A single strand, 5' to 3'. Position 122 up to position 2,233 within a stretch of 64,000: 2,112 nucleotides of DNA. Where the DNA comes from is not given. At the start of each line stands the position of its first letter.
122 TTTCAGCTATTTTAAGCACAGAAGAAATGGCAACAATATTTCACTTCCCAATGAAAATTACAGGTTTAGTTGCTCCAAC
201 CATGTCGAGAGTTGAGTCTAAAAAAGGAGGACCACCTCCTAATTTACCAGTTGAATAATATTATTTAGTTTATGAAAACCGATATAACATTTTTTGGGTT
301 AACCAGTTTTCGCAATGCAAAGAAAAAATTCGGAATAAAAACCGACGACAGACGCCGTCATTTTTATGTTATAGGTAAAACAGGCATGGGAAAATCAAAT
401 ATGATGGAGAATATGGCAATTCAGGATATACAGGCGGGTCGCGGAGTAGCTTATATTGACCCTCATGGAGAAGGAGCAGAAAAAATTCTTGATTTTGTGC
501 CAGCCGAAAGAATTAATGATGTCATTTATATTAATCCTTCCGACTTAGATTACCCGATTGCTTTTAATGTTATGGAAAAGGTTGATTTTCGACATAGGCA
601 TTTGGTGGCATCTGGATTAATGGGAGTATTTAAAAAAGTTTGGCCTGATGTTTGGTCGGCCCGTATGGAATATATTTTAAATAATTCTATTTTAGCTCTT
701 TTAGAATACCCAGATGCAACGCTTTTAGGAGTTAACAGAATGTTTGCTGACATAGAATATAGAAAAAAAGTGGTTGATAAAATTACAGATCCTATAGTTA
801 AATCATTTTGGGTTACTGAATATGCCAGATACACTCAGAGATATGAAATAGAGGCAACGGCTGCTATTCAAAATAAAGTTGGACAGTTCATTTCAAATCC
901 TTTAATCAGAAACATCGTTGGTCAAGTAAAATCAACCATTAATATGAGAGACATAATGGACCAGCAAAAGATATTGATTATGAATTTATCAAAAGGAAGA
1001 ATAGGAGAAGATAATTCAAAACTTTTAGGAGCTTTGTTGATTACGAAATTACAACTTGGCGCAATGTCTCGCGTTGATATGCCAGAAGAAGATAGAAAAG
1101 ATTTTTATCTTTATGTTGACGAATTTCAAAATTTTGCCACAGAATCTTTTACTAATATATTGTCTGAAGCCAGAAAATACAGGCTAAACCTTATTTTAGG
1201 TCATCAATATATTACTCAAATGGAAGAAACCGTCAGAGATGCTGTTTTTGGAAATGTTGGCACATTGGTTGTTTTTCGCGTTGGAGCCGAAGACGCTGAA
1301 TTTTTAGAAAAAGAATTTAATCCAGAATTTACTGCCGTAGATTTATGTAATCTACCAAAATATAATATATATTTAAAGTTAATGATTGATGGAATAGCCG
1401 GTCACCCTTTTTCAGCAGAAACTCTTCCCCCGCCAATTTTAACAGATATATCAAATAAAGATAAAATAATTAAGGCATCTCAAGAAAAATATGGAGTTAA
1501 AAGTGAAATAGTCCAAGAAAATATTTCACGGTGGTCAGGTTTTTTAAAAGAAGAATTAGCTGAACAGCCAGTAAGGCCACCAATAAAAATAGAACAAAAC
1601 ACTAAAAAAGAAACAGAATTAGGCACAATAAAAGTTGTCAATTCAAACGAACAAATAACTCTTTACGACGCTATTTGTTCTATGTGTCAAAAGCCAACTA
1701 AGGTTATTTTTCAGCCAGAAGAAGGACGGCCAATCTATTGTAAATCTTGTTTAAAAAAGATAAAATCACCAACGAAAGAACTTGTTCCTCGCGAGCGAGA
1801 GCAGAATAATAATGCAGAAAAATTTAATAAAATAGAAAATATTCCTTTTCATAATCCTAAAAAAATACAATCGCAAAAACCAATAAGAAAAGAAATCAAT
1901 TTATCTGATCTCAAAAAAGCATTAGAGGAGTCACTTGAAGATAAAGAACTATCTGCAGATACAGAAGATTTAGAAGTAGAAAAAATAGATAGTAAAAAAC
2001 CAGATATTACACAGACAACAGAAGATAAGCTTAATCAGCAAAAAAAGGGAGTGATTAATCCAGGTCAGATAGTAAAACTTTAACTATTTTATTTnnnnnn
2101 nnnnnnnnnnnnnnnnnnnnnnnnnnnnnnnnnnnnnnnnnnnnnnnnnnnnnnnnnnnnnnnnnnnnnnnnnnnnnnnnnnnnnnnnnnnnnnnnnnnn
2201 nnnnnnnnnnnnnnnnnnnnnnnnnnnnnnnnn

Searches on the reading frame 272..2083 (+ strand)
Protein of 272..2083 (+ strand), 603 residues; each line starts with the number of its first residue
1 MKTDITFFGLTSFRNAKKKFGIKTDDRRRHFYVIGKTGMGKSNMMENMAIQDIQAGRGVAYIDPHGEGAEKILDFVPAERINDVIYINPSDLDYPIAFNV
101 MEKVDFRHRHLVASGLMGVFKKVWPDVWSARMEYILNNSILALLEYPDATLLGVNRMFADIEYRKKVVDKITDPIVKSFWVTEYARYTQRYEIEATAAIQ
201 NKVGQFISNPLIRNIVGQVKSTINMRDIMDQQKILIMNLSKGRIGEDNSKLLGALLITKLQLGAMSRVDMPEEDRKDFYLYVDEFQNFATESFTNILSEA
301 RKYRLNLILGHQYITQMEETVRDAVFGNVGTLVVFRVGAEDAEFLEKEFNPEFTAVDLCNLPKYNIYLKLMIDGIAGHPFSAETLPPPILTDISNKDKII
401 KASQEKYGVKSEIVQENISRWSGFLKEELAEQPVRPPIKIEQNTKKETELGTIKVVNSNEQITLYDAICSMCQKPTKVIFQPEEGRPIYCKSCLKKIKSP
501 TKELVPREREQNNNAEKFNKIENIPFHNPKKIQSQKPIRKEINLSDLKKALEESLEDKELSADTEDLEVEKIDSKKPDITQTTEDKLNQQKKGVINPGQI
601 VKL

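Call 106: search_protein_families(library=pfam, proteins=[window:272-2083:+], max_evalue=0.01)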
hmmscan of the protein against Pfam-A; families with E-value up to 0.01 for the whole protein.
window:272-2083:+ (603 aa): 5 families
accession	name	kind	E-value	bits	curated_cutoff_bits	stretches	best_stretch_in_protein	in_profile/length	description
PF23477.1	zf_Tbcl_2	-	7.1e-12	45.3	27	1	464-497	3-36/37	Probable treble clef zinc finger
PF10412.15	TrwB_AAD_bind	-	1.2e-09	38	20.5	1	24-338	11-311/387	Type IV secretion-system coupling protein DNA-binding domain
PF01935.23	DUF87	-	1.3e-06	29.2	23.2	1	28-246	23-208/220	Helicase HerA, central domain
PF12696.13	TraG-D_C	-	2.1e-06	28.1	22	1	279-345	3-72/126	TraM recognition site of TraD and TraG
PF13401.12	AAA_22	-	0.0056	17.4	27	0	27-68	4-45/130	AAA domain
